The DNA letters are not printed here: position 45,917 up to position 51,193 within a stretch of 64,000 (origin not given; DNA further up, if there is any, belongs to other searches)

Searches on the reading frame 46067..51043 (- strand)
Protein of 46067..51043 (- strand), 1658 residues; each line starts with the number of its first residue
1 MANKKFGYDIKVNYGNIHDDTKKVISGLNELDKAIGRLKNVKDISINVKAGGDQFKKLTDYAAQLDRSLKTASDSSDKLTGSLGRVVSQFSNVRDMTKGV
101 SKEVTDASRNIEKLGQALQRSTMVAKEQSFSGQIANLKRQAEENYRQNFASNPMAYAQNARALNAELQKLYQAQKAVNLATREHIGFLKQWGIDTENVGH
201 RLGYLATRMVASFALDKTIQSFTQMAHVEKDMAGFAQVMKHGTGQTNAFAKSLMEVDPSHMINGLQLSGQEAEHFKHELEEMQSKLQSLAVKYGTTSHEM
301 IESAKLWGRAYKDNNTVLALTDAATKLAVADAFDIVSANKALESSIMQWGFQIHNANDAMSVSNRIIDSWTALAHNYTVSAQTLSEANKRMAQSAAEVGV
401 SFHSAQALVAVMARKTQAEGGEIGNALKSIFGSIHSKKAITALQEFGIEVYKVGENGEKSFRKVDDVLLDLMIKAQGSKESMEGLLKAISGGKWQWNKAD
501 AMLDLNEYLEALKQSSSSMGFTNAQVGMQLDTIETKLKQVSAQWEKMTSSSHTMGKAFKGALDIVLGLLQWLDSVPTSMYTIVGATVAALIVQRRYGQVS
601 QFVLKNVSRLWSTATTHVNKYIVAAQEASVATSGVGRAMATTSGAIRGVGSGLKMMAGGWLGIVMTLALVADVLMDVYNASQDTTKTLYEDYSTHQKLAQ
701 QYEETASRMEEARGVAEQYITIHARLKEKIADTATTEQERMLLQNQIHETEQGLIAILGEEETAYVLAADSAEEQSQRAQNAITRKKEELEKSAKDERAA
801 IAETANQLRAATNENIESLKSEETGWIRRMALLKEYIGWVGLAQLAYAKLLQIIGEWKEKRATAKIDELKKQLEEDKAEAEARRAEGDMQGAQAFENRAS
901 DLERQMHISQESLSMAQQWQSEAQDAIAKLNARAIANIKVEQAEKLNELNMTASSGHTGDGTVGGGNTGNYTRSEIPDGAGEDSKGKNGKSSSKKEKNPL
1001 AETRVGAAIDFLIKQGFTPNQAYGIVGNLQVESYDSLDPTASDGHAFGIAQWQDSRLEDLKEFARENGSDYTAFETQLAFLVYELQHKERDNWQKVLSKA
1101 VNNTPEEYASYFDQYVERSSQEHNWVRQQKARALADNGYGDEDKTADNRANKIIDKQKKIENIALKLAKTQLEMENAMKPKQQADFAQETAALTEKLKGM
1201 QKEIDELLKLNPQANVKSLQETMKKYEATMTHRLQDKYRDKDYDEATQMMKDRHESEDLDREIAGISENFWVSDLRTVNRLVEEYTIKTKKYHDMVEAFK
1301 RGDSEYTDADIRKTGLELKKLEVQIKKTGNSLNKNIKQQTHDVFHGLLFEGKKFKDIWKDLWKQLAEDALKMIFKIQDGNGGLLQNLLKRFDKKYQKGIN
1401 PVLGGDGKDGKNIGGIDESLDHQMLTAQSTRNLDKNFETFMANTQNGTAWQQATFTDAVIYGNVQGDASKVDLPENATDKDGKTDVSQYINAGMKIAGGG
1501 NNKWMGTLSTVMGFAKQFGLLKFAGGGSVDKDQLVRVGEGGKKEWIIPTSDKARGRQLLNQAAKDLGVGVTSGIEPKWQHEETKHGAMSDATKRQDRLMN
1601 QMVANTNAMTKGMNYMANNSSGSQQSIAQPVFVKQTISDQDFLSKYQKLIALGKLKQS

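Call 9: search_protein_families(library=phrogs, proteins=[window:46067-51043:-], max_evalue=0.00001)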
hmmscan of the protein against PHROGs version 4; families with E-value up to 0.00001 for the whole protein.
window:46067-51043:- (1658 aa): 7 families
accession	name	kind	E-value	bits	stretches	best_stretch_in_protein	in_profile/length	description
phrog_167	-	tail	1.3e-20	73.8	2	1516-1628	1406-1520/1555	tail length tape measure protein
phrog_4211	-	tail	3.1e-20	71.9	1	18-1340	348-1556/2625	tail length tape measure protein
phrog_9570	-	tail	7.7e-16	59.1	1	961-1212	436-680/689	tail length tape measure protein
phrog_8949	-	unknown function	1.9e-14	55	1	968-1134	320-465/557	-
phrog_24249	-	tail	1.5e-12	48.1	1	995-1148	5-159/739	tail protein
phrog_11489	-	unknown function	1.7e-12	47.2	1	1523-1591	1588-1654/1717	-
phrog_8537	-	unknown function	1.1e-10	42.3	1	1508-1606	235-337/384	-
